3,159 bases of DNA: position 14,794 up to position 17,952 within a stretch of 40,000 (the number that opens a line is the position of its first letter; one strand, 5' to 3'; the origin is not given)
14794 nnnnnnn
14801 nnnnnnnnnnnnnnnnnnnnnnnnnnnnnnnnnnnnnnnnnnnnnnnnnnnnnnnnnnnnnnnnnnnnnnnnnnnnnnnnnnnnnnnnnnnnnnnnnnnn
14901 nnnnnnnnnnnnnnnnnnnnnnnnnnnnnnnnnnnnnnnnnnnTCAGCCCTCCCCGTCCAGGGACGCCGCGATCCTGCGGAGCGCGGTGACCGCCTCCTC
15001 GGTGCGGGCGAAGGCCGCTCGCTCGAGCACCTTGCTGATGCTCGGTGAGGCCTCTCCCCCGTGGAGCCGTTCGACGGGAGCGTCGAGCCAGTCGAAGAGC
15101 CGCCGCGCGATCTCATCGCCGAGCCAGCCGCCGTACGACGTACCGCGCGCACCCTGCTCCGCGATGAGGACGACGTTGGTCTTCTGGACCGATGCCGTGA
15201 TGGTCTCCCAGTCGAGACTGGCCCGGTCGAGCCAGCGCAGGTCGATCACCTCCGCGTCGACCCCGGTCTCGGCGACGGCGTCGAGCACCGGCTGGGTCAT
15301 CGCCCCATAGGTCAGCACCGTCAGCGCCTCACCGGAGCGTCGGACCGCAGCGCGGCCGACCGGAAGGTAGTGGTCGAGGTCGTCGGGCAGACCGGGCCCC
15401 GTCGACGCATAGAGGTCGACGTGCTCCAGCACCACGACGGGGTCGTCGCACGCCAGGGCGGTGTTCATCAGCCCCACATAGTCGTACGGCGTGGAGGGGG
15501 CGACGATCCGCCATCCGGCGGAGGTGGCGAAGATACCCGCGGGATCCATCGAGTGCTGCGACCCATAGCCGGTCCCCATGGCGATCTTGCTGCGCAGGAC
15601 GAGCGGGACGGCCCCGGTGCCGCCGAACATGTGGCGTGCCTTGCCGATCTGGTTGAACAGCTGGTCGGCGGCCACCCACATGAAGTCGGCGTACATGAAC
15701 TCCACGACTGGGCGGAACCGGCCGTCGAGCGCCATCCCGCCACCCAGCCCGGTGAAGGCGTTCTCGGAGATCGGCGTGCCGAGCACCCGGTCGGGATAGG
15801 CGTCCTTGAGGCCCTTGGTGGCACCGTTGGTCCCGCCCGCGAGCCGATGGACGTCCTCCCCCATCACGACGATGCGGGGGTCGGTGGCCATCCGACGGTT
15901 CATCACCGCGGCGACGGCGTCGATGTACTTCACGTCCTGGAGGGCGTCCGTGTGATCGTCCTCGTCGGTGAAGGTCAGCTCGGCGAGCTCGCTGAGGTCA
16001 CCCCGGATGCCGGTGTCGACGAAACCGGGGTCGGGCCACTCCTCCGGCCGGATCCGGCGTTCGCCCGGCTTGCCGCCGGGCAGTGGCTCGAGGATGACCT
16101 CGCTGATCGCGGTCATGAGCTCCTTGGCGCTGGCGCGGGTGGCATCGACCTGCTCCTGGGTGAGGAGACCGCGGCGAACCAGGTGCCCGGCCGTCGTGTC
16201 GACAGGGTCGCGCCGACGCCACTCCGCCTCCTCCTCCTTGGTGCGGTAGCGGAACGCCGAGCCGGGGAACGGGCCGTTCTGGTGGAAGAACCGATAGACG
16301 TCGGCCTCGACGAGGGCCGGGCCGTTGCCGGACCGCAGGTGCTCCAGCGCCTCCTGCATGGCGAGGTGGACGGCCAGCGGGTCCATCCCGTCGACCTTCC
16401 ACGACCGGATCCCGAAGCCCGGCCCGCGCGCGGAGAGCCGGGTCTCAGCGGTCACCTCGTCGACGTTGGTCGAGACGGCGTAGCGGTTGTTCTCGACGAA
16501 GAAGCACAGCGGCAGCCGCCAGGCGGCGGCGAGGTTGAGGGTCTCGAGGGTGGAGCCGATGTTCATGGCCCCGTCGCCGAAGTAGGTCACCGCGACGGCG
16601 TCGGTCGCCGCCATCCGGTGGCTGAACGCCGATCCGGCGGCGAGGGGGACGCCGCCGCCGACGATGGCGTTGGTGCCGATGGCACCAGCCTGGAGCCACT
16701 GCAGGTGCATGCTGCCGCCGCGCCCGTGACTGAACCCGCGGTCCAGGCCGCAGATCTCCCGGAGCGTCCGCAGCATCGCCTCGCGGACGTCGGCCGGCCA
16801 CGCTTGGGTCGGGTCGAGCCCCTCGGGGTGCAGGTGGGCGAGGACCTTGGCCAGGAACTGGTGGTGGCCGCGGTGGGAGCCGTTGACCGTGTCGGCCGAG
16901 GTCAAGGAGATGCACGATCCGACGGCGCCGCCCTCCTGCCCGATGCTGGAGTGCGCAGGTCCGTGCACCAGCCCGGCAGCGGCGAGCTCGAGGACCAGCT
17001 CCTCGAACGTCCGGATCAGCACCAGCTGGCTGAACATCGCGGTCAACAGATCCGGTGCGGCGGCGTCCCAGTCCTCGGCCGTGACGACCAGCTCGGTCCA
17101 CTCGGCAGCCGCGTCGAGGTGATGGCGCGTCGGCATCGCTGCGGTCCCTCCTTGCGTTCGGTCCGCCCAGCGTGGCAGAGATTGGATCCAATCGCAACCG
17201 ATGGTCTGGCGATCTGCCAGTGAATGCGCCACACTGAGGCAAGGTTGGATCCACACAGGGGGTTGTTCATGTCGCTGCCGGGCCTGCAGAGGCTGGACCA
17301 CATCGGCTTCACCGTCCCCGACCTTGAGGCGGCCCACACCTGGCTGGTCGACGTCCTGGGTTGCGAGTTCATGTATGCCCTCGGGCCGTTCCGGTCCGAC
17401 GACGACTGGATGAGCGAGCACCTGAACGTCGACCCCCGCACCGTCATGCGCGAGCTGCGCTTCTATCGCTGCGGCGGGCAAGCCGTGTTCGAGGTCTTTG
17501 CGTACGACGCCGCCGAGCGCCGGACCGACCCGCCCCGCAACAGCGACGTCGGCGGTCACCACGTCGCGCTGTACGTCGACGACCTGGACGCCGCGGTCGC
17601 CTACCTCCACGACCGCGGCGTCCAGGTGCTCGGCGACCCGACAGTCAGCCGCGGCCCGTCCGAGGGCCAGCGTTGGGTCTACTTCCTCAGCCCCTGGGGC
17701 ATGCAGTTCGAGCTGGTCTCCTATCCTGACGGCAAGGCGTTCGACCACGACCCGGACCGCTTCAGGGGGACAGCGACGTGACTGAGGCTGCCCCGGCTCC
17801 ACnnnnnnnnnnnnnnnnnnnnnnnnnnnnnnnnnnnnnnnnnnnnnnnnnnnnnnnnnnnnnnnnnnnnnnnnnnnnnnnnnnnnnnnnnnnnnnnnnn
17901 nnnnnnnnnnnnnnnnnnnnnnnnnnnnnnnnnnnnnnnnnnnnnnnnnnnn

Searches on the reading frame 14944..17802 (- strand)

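Call 9: search_protein_families(library=pfam, proteins=[window:14944-17802:-])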
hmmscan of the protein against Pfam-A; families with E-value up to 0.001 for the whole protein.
window:14944-17802:- (952 aa): 4 families
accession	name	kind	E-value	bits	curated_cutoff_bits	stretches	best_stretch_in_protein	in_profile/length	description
PF00676.26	E1_dh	-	3.7e-57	194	22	1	261-563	4-285/300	Dehydrogenase E1 component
PF02779.29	Transket_pyr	-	8.8e-32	110.6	27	1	624-798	3-172/174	Transketolase, pyrimidine binding domain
PF02780.25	Transketolase_C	-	4.2e-17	62.7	25.9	1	816-931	1-118/124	Transketolase, C-terminal domain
PF13292.11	DXP_synthase_N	-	0.00017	21.4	21.2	1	384-450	116-182/274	1-deoxy-D-xylulose-5-phosphate synthase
